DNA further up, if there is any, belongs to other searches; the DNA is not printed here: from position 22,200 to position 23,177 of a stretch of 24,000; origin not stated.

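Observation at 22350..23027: Uncharacterised Cys-cluster / ParB-like / Tudor-like protein directly upstream of hsdM in the same operon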

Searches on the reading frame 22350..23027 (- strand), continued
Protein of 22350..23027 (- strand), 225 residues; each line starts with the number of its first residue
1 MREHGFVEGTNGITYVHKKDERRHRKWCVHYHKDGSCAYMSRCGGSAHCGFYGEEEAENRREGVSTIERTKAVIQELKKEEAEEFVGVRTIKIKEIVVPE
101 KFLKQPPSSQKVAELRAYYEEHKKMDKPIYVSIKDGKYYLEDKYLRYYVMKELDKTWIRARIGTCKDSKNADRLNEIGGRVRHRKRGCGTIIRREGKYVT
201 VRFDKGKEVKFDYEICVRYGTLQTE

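Call 62: list_cluster_members(proteins=[P0019, P0021, P0022, P0023, P0024, P0025, P0026, P0027, P0028, P0029])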
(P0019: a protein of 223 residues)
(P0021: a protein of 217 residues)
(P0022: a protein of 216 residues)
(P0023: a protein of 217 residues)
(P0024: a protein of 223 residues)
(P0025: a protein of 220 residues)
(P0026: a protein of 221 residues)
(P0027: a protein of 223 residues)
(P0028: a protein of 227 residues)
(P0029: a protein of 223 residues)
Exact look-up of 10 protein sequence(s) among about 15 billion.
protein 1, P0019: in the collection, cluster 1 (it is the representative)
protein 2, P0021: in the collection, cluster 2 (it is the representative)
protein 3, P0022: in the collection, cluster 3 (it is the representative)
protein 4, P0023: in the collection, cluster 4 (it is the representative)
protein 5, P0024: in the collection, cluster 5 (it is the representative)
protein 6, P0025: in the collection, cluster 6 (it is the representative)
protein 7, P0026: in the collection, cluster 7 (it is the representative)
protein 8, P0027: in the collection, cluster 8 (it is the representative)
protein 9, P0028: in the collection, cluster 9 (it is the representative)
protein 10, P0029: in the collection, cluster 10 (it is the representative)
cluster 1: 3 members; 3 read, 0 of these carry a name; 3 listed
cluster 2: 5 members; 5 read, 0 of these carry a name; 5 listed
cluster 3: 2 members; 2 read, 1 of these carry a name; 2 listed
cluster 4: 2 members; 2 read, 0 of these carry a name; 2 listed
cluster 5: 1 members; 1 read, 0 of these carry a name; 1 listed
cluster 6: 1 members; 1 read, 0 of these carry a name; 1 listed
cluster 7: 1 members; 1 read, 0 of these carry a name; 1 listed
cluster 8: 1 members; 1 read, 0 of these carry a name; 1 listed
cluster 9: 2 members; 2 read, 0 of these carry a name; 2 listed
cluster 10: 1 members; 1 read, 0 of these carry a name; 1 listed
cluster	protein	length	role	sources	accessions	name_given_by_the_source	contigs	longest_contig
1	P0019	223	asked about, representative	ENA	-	-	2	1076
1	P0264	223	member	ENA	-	-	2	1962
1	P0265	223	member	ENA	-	-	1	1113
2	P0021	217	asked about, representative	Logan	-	-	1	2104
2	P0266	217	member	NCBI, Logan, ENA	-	-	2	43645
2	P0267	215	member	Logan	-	-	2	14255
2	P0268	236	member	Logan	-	-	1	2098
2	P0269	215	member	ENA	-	-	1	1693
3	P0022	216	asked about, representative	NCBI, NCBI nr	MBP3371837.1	MAG: hypothetical protein J6L88_04855 [Clostridia bacterium] | hypothetical protein [Clostridia bacterium]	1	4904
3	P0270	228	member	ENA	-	-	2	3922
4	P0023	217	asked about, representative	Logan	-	-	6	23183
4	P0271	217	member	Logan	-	-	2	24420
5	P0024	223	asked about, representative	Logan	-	-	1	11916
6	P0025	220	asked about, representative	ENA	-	-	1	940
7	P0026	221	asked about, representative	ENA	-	-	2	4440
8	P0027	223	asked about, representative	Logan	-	-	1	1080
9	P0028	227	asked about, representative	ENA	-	-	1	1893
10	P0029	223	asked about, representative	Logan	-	-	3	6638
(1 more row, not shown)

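Call 63: find_encoding_contigs(protein=P0266, flank=8000, max_places=3)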
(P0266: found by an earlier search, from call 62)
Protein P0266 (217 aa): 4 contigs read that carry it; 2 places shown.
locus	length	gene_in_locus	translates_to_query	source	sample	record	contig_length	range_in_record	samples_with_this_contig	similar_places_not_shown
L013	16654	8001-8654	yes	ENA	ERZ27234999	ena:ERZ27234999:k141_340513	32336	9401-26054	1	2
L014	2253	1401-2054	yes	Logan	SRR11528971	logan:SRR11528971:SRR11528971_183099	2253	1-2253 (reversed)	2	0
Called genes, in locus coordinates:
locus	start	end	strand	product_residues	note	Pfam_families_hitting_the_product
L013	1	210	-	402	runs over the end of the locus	PF19888:DUF6361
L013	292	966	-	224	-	-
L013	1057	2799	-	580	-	PF03449:GreA_GreB_N, PF01272:GreA_GreB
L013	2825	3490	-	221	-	-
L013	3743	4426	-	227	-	PF00149:Metallophos, PF12850:Metallophos_2 (weak)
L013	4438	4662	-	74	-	-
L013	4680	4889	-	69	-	-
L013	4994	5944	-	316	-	PF03747:ADP_ribosyl_GH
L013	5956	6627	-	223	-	-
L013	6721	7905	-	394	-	PF01661:Macro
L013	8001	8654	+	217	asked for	-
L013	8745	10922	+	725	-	PF08281:Sigma70_r4_2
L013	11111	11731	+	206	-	-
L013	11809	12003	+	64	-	-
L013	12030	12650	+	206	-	-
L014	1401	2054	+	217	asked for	-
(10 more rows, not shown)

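Call 64: find_encoding_contigs(protein=P0023, flank=8000, max_places=4)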
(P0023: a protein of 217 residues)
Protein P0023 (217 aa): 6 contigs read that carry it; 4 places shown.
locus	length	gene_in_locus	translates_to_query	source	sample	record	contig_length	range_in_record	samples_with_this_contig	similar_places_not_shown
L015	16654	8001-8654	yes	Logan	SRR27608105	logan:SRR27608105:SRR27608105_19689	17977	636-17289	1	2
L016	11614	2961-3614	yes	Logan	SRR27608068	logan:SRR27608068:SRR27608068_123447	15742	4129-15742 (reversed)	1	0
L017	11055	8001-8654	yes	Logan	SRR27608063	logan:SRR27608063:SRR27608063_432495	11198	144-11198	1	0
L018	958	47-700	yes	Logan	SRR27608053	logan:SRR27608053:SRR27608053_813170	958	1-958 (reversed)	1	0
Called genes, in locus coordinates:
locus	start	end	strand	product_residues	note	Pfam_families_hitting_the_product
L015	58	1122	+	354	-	-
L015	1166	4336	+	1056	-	PF13091:PLDc_2, PF04851:ResIII (faint), PF13401:AAA_22 (faint), PF00176:SNF2-rel_dom (weak), PF00271:Helicase_C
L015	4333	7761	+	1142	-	PF20473:MmeI_Mtase (weak), PF07669:Eco57I, PF02384:N6_Mtase (weak), PF12950:TaqI_C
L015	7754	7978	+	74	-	PF02229:PC4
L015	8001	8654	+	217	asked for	-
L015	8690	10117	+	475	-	-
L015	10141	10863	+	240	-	PF19567:CpsB_CapC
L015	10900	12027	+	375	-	PF00580:UvrD-helicase (faint), PF09848:SLFN-g3_helicase (weak), PF13245:AAA_19, PF01443:Viral_helicase1 (faint), PF13538:UvrD_C_2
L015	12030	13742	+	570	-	-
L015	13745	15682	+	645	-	PF13638:PIN_4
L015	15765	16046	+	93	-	-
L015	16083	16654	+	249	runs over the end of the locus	-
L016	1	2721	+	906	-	?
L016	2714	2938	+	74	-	PF02229:PC4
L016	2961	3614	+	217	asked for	-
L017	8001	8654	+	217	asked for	-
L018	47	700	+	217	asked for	-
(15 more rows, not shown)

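Call 65: find_encoding_contigs(protein=P0024, flank=8000, max_places=3)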
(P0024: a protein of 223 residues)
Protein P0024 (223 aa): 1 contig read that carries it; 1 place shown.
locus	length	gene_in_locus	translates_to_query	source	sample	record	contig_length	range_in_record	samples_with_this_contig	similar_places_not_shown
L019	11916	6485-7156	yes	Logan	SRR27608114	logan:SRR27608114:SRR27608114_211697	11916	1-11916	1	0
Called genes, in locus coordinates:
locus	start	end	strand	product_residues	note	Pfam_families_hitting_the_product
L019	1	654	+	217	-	?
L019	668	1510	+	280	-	PF13672:PP2C_2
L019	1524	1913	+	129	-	-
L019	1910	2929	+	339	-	PF01841:Transglut_core (weak)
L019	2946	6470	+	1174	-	PF02562:PhoH (weak), PF04851:ResIII (weak), PF13086:AAA_11, PF13245:AAA_19, PF13604:AAA_30 (weak), PF13087:AAA_12, PF13538:UvrD_C_2 (faint)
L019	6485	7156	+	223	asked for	-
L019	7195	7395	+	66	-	-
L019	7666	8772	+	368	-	-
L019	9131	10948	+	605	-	-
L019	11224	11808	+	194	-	-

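Call 66: search_protein_families(library=padloc, proteins=[window:22350-23027:-, L002:2601-3806:+, L002:3799-5628:+, L002:5628-8876:+, L015:1166-4336:+, L015:4333-7761:+, L019:2946-6470:+, L015:8690-10117:+], max_evalue=0.001)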
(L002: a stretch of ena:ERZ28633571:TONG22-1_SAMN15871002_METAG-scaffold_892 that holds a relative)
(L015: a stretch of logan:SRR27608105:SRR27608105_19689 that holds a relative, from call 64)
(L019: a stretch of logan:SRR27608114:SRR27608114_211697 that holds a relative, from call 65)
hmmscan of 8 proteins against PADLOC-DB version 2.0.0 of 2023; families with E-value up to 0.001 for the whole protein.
window:22350-23027:- (225 aa): 0 families

L002:2601-3806:+ (401 aa): 1 family
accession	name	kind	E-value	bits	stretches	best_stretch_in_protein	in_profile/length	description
PDLC03828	ZacA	-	3.9e-89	298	1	2-394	4-391/396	-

L002:3799-5628:+ (609 aa): 2 families
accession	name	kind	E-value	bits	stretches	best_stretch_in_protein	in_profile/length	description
PDLC03829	ZacB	-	4.6e-157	522.4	1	1-608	1-582/586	-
PDLC02614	DrmC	-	0.00033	18.5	0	320-373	97-146/153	DrmC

L002:5628-8876:+ (1082 aa): 22 families
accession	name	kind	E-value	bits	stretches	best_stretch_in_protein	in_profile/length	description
PDLC03830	ZacC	-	0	1027.5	1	14-1078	6-1017/1019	-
PDLC04556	PDC-M27C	-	4.8e-22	76.1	1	900-987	741-828/892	-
PDLC04554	PDC-M27C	-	4.5e-17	59.6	1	900-959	754-813/1217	-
PDLC02621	DrmD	-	1.7e-13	47.8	1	898-959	559-623/1040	DrmD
PDLC04555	PDC-M27C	-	3.1e-11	40.7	1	899-959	491-550/656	-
PDLC02572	DrmA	-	3.4e-11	39.8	1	899-959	558-621/1043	DrmA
PDLC02633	DrmD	-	3e-10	36.7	1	886-961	557-630/839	DrmD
PDLC02623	DrmD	-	4.3e-10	36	1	902-965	567-629/1040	DrmD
PDLC02500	BrxHI|BrxHII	-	5e-10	36.6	1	899-959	516-573/933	BrxHI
PDLC02634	DrmD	-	5.1e-10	35.8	1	909-961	534-585/900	DrmD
PDLC02843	DpdE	-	1.1e-08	31.5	1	917-963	622-668/1091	DpdE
PDLC02625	DrmD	-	3.4e-08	30.5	1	897-959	304-369/792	DrmD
PDLC02840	DpdE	-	7.1e-08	29.2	1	899-960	596-655/1091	DpdE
PDLC02629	DrmD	-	2.4e-07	27.6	1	916-959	42-85/508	DrmD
PDLC02853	DpdE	-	3.6e-07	26.5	0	38-113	112-181/985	DpdE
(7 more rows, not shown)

L015:1166-4336:+ (1056 aa): 38 families (the best 25 are shown)
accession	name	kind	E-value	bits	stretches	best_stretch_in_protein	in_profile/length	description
PDLC01075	C3a139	-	1.1e-54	184.1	1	34-811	27-776/948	HKD+Snf2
PDLC02621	DrmD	-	3.1e-34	116.4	1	520-825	381-691/1040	DrmD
PDLC02623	DrmD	-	3e-32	109.4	1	642-851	510-705/1040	DrmD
PDLC02193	PLD_Helicase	-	1.4e-27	94.3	2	638-812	665-845/905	-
PDLC02619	DrmD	-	6.7e-27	92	2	547-784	305-554/872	DrmD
PDLC00659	HmaA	-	3.4e-23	79.5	1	653-796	505-641/1176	SNF2 helicase / DEAD-box helicase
PDLC02500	BrxHI|BrxHII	-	5.9e-23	79.4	1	525-804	358-612/933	BrxHI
PDLC02620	DrmD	-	3.1e-21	73.1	1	518-807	347-619/1060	DrmD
PDLC02504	BrxHI|BrxHII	-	4.1e-21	72.7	1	527-788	360-608/971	BrxHII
PDLC02840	DpdE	-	3.4e-20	70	2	652-820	552-711/1091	DpdE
PDLC02707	PbeA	-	1.1e-18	65.2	1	12-325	13-324/672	PbeA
PDLC02633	DrmD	-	1.1e-17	61.3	1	534-789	396-656/839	DrmD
PDLC02632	DrmD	-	9.6e-17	58.7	1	518-781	379-643/662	DrmD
PDLC02843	DpdE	-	1e-16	58.1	2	654-764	561-666/1091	DpdE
PDLC02572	DrmA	-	1.6e-16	57.5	1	526-801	383-664/1043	DrmA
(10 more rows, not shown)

L015:4333-7761:+ (1142 aa): 57 families (the best 25 are shown)
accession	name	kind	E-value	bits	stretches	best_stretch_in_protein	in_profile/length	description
PDLC03596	REase_MTase_IIG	-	1.9e-138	461.3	4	313-476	265-452/1148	Type IIG restriction enzyme-methyltransferase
PDLC03601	REase_MTase_IIG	-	3.6e-58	195.3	1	325-884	264-783/1110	Type IIG restriction enzyme-methyltransferase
PDLC03612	REase_MTase_IIG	-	2.7e-53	179.5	4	749-948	781-990/1247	Type IIG restriction enzyme-methyltransferase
PDLC03348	MTase_II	-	6.8e-39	132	1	768-1137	343-708/727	Type II methyltransferase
PDLC03604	REase_MTase_IIG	-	4.7e-28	95.7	2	750-893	515-659/1011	Type IIG restriction enzyme-methyltransferase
PDLC03356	MTase_II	-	2.8e-26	90.5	1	759-1070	191-491/545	Type II methyltransferase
PDLC02643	DrmMI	-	9.9e-26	87.9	2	739-900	837-997/1347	DrmMI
PDLC03609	REase_MTase_IIG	-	1.8e-25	86.9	2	747-900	534-680/1066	Type IIG restriction enzyme-methyltransferase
PDLC03628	REase_MTase_IIG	-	9.1e-24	81.6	2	600-868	571-838/1100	Type IIG restriction enzyme-methyltransferase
PDLC03335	MTase_II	-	7.3e-23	79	1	762-886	186-309/607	Type II methyltransferase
PDLC03235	MTase_II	-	3e-18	64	2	764-885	239-357/648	Type II methyltransferase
PDLC03629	REase_MTase_IIG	-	4.1e-18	62.6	2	758-895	558-702/1182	Type IIG restriction enzyme-methyltransferase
PDLC03347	MTase_II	-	2.5e-17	60.8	2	768-874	89-193/488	Type II methyltransferase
PDLC03313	MTase_II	-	3.7e-17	60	1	758-935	132-304/563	Type II methyltransferase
PDLC03226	MTase_II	-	1.2e-16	58.5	2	769-888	126-241/579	Type II methyltransferase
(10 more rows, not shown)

L019:2946-6470:+ (1174 aa): 12 families
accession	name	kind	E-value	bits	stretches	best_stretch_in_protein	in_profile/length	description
PDLC03920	MkoA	-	2e-55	186.7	1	428-889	616-1101/1112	-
PDLC03921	MkoA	-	1.1e-30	104.2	2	605-888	1293-1589/1607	-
PDLC03924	MkoC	-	3.2e-28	96.4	2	682-966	771-1039/1136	-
PDLC01734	typeIV_RecD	-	6.5e-07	26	0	607-657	433-485/763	RecD_0_IVD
PDLC04140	mad8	-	9.5e-07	26.6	1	440-624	24-207/314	mads_8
PDLC05009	PDC-S37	-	2e-06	23.9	1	433-490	298-354/1550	-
PDLC02895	DpdJ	-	4.2e-05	18.5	0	775-870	371-460/2112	DpdJ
PDLC00136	GajB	-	0.00012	19.2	0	801-869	485-554/570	UrvD helicase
PDLC00104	GajB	-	0.00022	18.1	0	441-503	13-79/574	UrvD helicase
PDLC02350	AbiO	-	0.00025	18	1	433-483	183-232/468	AbiO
PDLC01087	C3a187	-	0.00028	17.8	0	447-497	214-263/559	NERD+UvrD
PDLC05065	PDC-S68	-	0.00035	16.5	0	605-692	700-783/1221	-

L015:8690-10117:+ (475 aa): 0 families

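Call 76: fold_search(model_id=the predicted structure, library=viral)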
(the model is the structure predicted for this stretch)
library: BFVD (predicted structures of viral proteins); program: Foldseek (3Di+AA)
matches with E <= 10: 855; with E <= 0.001: 43
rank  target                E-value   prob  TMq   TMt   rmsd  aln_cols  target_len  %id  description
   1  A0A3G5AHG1            4.1e-06  1.00  0.30  0.30  14.5       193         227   13  ParB-like N-terminal domain-containing protein [Sylvanvirus sp.]
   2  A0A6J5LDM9            2.6e-05  1.00  0.30  0.20  11.7       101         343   14  ParB/Sulfiredoxin [uncultured Caudovirales phage]
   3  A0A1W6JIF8            4.0e-05  1.00  0.31  0.40   4.9        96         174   14  ParB-like nuclease domain containing protein [Lactococcus phage AM6]
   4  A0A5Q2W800            4.3e-05  1.00  0.32  0.39  11.7       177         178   12  (no name in the UniProt tables at hand)
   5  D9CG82                5.2e-05  1.00  0.30  0.27   2.2        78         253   23  (no name in the UniProt tables at hand)
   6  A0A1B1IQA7            5.6e-05  1.00  0.30  0.21   5.6       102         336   20  (no name in the UniProt tables at hand)
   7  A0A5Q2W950            7.2e-05  1.00  0.30  0.39   3.6        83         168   18  (no name in the UniProt tables at hand)
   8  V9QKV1                8.2e-05  1.00  0.32  0.31   5.2        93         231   17  (no name in the UniProt tables at hand)
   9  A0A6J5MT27            8.2e-05  1.00  0.31  0.27   5.1        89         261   20  ParB/Sulfiredoxin [uncultured Caudovirales phage]
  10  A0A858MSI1            8.8e-05  1.00  0.33  0.29   7.5       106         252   16  (no name in the UniProt tables at hand)
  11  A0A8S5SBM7            8.8e-05  1.00  0.31  0.25  23.0       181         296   17  ParB protein [Siphoviridae sp. ctWhl2]
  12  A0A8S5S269            9.4e-05  1.00  0.32  0.75   2.5        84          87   17  Uncharacterized protein [Siphoviridae sp. ctCIv11]
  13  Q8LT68                9.4e-05  1.00  0.32  0.26   4.0        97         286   15  ParB/Spo0J HTH domain-containing protein [Vibrio phage VpV262]
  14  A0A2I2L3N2            1.0e-04  1.00  0.31  0.26   5.2        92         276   13  ParB/Sulfiredoxin [Orpheovirus IHUMI-LCC2]
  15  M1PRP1                1.1e-04  1.00  0.30  0.43   2.2        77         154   25  (no name in the UniProt tables at hand)
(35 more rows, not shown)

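Call 84: list_cluster_members(proteins=[P0030, P0032, P0033, P0034, P0035, P0036, P0037, P0038, P0039, P0040])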
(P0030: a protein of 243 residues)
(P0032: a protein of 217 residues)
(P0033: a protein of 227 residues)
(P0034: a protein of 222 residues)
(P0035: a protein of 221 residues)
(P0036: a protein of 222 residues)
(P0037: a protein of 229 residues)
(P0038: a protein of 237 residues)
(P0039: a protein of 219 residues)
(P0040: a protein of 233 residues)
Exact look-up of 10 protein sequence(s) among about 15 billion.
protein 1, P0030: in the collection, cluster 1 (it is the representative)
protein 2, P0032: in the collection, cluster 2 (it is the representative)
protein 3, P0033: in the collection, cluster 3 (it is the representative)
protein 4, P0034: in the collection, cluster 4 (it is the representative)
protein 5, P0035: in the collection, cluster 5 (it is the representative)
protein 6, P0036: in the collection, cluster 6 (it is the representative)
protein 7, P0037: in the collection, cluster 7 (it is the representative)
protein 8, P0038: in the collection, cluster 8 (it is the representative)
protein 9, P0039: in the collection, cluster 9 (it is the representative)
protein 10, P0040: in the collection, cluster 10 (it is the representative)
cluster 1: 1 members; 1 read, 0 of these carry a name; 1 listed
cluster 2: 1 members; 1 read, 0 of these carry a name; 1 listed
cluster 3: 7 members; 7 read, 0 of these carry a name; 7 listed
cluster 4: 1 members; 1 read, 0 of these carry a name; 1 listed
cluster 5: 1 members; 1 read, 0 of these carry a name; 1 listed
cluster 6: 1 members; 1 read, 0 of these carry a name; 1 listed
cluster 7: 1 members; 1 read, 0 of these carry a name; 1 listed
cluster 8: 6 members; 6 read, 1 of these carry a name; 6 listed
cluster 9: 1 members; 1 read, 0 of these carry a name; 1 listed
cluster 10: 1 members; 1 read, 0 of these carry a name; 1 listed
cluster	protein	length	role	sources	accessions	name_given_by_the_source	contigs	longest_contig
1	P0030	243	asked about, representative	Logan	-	-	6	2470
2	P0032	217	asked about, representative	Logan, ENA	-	-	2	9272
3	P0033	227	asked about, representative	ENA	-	-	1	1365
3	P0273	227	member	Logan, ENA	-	-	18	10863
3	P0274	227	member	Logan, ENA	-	-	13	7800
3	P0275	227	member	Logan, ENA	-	-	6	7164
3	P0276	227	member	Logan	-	-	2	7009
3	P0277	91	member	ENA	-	-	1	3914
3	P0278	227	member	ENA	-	-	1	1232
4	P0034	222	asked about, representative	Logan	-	-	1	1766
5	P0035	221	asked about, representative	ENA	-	-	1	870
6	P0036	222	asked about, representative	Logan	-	-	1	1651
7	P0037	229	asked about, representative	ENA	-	-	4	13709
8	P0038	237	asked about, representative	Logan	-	-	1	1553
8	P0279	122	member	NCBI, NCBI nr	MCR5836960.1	MAG: hypothetical protein K6G88_10685 [Lachnospiraceae bacterium] | hypothetical protein [Lachnospiraceae bacterium]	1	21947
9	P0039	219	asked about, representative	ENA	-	-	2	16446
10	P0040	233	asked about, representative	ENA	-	-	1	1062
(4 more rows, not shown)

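Call 85: find_encoding_contigs(protein=P0039, flank=8000, max_places=2)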
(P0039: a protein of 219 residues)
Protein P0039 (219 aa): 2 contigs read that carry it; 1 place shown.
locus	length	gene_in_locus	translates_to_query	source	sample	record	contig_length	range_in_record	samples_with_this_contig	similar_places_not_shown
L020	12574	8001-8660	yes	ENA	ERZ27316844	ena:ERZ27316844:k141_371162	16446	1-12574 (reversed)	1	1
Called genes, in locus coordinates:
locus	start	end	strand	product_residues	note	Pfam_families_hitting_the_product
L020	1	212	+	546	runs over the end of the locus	PF05895:DUF859 (faint)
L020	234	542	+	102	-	-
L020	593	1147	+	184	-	PF00545:Ribonuclease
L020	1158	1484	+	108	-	PF01337:Barstar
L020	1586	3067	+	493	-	PF09547:SpoIVA_ATPase, PF20438:SpoIVA_middle, PF20439:SpoIVA_C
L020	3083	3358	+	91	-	PF05239:PRC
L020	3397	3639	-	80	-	PF12844:HTH_19 (weak), PF13443:HTH_26, PF01381:HTH_3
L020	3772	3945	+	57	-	PF04014:MazE_antitoxin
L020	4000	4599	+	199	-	PF12917:YfbR-like, PF13023:HD_3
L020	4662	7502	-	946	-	PF00270:DEAD (weak), PF04851:ResIII (weak), PF13086:AAA_11, PF13604:AAA_30 (weak), PF13245:AAA_19 (weak), PF13087:AAA_12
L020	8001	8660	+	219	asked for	-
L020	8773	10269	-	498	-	PF03747:ADP_ribosyl_GH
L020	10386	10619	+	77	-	-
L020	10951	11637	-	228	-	PF08220:HTH_DeoR, PF08279:HTH_11, PF00455:DeoRC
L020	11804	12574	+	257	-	?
